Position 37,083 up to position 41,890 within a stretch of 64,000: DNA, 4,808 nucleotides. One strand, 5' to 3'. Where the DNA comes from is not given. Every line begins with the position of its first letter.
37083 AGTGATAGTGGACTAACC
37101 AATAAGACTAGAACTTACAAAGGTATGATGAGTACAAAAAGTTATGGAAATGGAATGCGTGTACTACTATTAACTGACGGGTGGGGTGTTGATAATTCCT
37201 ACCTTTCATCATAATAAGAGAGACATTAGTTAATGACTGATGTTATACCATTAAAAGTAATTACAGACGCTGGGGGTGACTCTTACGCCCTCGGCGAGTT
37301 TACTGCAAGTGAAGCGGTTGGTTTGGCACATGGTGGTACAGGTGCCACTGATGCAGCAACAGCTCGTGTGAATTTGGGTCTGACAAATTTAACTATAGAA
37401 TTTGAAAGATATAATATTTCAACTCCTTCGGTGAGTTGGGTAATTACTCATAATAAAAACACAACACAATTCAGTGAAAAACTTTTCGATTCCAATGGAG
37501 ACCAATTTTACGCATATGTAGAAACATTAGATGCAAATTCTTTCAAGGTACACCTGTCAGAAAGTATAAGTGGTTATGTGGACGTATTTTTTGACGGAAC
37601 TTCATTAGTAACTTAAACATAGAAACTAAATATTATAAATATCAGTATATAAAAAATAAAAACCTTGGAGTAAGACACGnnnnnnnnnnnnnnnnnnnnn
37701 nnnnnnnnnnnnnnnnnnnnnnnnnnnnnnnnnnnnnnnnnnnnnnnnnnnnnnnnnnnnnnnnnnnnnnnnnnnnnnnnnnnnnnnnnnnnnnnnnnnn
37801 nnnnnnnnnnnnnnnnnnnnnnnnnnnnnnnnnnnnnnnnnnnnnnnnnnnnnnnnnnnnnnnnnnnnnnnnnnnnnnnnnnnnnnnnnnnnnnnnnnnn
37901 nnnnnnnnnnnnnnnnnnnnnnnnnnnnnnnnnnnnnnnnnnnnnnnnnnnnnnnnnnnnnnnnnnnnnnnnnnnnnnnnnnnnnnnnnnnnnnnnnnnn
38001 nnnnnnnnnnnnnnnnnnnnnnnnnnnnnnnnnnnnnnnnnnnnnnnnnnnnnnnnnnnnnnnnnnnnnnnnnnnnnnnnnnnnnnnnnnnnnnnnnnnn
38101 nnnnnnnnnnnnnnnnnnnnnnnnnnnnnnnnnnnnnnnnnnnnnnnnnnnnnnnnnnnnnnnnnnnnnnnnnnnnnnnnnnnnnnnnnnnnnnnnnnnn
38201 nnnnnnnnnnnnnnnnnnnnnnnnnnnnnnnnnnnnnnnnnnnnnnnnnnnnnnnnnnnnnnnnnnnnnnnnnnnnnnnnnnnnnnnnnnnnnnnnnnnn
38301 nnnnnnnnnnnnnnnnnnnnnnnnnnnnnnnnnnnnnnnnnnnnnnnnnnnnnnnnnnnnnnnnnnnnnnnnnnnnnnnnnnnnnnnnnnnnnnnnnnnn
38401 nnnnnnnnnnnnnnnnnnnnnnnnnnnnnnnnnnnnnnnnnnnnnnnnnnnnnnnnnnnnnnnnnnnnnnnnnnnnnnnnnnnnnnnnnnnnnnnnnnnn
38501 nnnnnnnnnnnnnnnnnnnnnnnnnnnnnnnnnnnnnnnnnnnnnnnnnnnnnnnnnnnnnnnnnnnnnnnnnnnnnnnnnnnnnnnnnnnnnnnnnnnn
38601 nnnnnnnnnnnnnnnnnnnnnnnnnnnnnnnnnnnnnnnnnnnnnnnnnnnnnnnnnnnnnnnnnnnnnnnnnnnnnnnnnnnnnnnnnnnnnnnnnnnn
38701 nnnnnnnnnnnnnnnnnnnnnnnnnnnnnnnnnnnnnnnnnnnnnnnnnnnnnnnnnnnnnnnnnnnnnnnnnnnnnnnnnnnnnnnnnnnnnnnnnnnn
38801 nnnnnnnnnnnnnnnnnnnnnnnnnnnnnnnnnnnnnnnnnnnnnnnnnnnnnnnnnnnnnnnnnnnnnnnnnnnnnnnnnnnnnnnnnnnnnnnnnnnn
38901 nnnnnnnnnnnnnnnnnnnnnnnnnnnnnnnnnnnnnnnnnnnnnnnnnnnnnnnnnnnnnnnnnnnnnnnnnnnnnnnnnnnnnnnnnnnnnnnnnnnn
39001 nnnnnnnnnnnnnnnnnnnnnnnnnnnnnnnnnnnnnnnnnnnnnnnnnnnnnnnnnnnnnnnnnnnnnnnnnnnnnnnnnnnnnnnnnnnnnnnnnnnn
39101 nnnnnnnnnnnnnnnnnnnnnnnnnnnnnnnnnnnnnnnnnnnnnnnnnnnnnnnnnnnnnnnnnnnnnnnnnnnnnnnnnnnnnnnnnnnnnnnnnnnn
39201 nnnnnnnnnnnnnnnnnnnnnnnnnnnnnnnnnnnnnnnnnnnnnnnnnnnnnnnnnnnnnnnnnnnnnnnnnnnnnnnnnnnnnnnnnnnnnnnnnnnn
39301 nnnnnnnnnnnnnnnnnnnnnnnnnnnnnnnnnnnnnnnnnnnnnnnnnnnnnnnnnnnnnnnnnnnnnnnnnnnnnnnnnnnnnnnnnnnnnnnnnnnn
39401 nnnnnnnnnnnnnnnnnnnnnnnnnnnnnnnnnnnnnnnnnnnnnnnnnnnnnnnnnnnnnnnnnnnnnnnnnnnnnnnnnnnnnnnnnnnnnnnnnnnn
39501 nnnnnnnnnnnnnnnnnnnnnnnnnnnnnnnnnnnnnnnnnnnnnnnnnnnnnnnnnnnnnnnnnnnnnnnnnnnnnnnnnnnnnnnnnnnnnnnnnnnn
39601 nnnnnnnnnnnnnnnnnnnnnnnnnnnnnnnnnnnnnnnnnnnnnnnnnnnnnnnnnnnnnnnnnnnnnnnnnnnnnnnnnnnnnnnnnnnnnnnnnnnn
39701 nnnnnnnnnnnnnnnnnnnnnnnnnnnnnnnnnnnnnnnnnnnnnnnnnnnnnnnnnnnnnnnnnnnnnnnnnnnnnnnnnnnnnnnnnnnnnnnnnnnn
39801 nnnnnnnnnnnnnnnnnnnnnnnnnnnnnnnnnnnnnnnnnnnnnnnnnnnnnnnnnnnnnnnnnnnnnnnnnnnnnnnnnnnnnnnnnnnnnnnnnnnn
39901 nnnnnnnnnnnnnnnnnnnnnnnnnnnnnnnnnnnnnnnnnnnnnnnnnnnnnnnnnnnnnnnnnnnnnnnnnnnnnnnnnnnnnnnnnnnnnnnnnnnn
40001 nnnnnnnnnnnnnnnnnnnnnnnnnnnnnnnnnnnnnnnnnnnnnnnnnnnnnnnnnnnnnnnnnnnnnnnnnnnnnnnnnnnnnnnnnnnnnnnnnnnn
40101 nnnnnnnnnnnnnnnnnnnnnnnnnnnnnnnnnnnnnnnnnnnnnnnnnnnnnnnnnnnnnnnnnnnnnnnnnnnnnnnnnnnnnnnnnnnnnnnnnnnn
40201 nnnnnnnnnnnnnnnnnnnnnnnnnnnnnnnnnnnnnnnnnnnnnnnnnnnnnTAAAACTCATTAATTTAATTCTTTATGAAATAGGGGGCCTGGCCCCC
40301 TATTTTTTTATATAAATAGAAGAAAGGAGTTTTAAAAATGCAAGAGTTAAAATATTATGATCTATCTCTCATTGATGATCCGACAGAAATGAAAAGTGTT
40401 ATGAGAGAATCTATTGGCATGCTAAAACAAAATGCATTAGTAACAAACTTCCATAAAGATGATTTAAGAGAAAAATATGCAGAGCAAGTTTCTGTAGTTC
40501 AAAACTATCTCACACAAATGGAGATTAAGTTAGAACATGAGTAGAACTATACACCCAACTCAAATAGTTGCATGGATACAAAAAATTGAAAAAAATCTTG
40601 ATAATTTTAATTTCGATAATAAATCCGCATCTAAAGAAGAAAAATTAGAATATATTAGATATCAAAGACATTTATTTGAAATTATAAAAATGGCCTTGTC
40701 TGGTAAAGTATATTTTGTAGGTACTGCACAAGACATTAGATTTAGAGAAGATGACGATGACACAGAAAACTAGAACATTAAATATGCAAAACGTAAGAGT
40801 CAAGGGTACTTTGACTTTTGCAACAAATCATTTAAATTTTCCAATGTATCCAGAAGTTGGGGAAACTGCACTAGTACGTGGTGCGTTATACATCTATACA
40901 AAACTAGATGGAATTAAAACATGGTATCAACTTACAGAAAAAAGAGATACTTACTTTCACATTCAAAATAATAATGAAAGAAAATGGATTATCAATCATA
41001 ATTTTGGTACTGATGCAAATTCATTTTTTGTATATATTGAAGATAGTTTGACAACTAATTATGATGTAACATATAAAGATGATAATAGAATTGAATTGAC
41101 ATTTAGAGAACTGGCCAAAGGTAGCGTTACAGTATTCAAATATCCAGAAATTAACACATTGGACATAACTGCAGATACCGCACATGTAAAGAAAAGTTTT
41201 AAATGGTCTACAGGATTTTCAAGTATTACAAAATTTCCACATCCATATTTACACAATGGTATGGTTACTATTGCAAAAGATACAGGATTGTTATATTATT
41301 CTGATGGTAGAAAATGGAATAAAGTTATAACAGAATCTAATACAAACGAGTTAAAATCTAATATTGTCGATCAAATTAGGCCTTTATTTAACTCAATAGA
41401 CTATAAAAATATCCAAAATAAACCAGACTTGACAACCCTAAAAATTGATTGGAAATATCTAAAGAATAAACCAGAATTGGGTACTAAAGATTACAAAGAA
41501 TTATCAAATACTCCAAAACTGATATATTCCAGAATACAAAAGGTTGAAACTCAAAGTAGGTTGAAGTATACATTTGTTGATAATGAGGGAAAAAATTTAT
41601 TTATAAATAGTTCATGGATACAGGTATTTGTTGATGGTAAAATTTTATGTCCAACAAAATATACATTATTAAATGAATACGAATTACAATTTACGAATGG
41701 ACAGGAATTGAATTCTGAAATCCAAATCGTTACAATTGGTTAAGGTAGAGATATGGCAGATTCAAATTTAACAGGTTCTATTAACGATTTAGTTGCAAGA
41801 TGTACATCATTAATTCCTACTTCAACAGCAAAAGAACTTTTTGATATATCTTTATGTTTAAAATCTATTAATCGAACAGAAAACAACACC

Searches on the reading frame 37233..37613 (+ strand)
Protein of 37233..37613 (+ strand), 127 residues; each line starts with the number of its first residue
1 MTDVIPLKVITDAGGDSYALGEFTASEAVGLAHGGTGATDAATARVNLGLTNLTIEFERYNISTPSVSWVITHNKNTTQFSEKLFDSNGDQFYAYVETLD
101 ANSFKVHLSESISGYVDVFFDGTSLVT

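Call 12: search_protein_families(library=phrogs, proteins=[window:37233-37613:+], max_evalue=0.001)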
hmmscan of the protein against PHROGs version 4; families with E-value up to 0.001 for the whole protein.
window:37233-37613:+ (127 aa): 3 families
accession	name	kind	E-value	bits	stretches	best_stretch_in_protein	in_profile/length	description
phrog_10305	-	tail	6.8e-05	22.7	1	23-95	703-776/1005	tail fiber protein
phrog_37013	-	tail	9.2e-05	21.8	1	11-52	262-303/777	tail fiber protein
phrog_21918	-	unknown function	0.00033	21.2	1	46-115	54-123/200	-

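Call 60: search_protein_families(library=pfam, proteins=[window:37233-37613:+], max_evalue=0.01)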
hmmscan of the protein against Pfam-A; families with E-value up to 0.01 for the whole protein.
window:37233-37613:+ (127 aa): 0 families

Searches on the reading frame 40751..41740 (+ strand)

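Call 12: search_protein_families(library=phrogs, proteins=[window:40751-41740:+], max_evalue=0.001)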
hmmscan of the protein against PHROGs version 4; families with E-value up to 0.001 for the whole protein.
window:40751-41740:+ (330 aa): 2 families
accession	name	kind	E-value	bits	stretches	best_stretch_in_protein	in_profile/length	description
phrog_21918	-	unknown function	1.6e-06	28.7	1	28-126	23-124/200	-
phrog_24148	-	DNA, RNA and nucleotide metabolism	0.00065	20.2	0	66-129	197-264/275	HNH endonuclease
